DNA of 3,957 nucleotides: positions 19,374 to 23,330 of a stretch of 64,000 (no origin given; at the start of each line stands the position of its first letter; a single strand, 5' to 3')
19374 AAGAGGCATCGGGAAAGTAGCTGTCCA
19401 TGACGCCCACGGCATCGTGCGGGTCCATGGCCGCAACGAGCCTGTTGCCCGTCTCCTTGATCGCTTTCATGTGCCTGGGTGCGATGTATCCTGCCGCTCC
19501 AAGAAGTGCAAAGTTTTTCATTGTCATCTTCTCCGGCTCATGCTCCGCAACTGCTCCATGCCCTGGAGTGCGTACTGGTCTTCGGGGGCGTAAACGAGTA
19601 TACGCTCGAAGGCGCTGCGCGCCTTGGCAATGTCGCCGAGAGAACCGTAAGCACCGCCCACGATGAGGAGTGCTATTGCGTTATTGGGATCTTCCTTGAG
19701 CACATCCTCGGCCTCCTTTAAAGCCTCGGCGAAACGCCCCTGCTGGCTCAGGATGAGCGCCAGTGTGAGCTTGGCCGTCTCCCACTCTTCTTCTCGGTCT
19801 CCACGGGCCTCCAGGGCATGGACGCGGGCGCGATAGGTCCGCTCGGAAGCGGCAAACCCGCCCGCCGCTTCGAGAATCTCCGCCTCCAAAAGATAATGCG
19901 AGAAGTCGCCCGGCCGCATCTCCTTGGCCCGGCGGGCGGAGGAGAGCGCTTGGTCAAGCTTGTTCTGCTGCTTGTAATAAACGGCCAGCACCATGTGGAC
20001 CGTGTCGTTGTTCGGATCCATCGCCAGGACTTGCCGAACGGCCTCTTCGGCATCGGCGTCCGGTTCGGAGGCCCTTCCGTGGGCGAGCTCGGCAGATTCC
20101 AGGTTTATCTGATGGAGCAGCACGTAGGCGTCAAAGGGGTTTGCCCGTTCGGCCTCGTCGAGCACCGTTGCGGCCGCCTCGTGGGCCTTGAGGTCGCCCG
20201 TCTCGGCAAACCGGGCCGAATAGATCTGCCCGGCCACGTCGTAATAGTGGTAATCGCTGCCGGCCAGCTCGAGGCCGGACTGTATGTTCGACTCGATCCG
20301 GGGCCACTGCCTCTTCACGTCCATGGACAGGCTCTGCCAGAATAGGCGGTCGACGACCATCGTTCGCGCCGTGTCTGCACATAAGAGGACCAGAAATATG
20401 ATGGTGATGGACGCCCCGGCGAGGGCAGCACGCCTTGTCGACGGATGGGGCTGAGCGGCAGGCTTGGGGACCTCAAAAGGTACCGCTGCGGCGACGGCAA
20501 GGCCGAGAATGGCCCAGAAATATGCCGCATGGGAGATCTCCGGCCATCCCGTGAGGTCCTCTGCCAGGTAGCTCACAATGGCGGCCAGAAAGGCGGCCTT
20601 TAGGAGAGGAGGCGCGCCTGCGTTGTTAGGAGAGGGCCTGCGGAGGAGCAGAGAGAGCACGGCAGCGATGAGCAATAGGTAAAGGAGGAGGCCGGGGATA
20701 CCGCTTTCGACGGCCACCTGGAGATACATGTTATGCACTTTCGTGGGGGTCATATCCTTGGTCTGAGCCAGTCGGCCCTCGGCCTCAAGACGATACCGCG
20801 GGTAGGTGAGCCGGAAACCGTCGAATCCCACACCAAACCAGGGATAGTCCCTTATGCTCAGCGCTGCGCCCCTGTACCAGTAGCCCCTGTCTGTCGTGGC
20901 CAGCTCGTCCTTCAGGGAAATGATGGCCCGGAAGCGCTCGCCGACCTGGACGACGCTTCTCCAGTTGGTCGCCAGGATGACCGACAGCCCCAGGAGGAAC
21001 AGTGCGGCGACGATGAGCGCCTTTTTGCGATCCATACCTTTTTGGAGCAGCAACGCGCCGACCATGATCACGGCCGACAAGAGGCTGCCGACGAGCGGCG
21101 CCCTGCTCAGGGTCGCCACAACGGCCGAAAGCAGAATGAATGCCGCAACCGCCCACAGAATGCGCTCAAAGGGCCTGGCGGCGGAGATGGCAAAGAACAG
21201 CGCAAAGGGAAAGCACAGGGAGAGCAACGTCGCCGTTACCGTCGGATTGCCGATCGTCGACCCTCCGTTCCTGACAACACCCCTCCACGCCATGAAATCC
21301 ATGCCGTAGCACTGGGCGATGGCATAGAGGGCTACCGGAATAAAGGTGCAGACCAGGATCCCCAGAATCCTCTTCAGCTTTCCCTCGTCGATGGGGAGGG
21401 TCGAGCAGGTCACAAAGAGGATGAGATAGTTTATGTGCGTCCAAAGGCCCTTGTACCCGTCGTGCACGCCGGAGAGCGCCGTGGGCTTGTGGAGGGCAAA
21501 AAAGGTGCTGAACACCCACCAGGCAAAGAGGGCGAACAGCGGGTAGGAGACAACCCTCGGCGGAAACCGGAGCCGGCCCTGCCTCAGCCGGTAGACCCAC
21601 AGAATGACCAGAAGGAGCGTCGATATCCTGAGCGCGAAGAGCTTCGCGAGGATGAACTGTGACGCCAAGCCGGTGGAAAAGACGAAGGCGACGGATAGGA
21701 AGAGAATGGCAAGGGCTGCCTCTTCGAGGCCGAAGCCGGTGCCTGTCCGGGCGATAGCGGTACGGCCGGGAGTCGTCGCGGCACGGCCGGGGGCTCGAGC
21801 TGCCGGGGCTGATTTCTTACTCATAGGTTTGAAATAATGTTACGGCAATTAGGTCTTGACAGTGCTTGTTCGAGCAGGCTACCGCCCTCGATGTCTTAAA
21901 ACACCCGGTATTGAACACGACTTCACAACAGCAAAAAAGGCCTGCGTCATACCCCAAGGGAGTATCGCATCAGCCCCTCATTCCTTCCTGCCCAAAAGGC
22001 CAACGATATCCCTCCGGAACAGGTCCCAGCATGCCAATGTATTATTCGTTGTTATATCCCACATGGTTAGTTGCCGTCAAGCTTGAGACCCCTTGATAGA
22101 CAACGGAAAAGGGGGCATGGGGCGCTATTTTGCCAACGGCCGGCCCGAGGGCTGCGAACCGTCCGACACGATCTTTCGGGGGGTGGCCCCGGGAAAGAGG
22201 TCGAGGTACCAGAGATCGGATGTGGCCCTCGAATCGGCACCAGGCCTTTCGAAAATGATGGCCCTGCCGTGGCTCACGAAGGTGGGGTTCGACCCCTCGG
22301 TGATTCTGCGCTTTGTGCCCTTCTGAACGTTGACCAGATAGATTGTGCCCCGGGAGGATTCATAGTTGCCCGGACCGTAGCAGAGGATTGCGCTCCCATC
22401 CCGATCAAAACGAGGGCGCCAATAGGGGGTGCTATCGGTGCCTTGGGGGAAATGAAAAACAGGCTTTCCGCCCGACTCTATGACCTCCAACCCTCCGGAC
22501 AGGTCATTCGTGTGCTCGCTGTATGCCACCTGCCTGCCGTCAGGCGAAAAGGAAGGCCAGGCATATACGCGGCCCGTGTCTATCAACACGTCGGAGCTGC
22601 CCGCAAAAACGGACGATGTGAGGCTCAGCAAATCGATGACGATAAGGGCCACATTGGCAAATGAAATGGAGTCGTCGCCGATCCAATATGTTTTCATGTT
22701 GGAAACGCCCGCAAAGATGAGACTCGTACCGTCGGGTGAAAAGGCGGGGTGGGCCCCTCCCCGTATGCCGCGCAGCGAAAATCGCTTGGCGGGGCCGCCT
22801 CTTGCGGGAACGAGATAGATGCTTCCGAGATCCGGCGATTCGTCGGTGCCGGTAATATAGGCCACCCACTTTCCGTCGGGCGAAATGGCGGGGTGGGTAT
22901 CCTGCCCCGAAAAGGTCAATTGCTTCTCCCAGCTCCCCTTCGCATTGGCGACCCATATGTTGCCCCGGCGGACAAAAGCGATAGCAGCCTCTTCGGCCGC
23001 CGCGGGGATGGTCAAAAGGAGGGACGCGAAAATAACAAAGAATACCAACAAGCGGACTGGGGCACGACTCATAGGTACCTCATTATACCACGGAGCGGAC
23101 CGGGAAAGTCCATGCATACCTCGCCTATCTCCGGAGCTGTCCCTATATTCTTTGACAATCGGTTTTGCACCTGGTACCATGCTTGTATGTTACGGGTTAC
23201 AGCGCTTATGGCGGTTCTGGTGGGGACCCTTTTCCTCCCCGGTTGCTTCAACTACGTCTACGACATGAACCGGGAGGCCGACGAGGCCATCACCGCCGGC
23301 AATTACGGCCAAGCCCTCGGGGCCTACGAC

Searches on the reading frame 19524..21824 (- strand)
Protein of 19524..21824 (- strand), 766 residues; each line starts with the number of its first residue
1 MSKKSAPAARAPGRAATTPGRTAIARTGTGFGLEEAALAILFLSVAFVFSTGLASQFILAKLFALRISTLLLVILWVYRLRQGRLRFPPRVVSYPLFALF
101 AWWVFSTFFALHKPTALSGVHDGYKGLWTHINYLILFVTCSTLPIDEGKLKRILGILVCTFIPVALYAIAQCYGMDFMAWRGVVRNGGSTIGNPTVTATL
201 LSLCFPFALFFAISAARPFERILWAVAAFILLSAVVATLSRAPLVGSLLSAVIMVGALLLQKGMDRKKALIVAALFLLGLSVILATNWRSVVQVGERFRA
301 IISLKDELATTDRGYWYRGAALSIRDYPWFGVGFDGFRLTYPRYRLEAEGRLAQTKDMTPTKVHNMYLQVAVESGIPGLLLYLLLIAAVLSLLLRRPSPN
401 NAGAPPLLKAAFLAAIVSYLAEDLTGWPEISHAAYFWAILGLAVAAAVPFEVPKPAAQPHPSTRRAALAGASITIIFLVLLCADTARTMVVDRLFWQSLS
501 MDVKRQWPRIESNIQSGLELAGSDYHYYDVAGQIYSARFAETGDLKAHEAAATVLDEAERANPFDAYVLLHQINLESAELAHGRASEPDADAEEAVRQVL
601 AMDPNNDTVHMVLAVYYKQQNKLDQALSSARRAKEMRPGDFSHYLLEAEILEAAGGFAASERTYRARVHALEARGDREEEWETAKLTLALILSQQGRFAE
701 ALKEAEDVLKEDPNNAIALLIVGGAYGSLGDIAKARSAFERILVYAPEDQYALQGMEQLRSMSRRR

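Call 16: search_protein_families(library=pfam, proteins=[window:19524-21824:-], max_evalue=0.001)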
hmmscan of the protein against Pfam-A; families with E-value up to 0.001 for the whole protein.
window:19524-21824:- (766 aa): 11 families
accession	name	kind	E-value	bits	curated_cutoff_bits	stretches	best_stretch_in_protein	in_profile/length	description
PF04932.20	Wzy_C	-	1.1e-18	67.9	31.7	1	227-383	2-149/149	O-Antigen ligase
PF14559.12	TPR_19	-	3.8e-12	46.8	25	2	694-755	3-64/68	Tetratricopeptide repeat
PF13432.12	TPR_16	-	1.8e-11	44.7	32.7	2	686-744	1-59/65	Tetratricopeptide repeat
PF07719.23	TPR_2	-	2.4e-11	43.2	27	1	687-715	6-34/34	Tetratricopeptide repeat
PF13428.12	TPR_14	-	1.8e-09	37.8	23.5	0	684-720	3-39/44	Tetratricopeptide repeat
PF13181.12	TPR_8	-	2.7e-09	36.9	25.7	0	686-715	5-34/34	Tetratricopeptide repeat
PF00515.34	TPR_1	-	3.2e-09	36.7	27.8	0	688-715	7-34/34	Tetratricopeptide repeat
PF13431.12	TPR_17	-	6.2e-07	29.6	24.4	0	597-627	3-33/34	Tetratricopeptide repeat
PF23914.1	TPR_CcmH_CycH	-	1.5e-06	28.6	42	0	595-704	38-143/158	Cytochrome c-type biogenesis protein H TPR domain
PF13424.12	TPR_12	-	2.1e-06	28.3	30.1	0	684-743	5-72/77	Tetratricopeptide repeat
PF12895.13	ANAPC3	-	0.00079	20.1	27.2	0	684-741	25-81/82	Anaphase-promoting complex, cyclosome, subunit 3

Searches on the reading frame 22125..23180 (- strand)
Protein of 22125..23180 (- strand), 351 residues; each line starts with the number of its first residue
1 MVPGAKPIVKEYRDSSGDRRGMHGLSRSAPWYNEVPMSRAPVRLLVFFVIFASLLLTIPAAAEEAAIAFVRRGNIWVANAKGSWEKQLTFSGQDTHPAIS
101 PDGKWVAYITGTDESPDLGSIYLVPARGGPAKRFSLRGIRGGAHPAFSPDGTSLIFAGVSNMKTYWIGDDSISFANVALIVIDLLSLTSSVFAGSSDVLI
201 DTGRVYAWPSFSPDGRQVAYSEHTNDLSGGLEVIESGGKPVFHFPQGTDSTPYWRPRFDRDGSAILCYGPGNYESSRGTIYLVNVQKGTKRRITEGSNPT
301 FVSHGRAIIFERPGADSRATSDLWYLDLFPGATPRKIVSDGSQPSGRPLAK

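Call 16: search_protein_families(library=pfam, proteins=[window:22125-23180:-], max_evalue=0.001)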
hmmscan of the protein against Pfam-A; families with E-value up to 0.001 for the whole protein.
window:22125-23180:- (351 aa): 2 families
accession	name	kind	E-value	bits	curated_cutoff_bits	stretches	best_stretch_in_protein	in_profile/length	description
PF07676.18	PD40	-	8.8e-15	54.7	20.9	1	86-122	2-37/38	WD40-like Beta Propeller Repeat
PF00930.27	DPPIV_N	-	8.7e-05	21.8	22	0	64-95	54-85/354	Dipeptidyl peptidase IV (DPP IV) N-terminal region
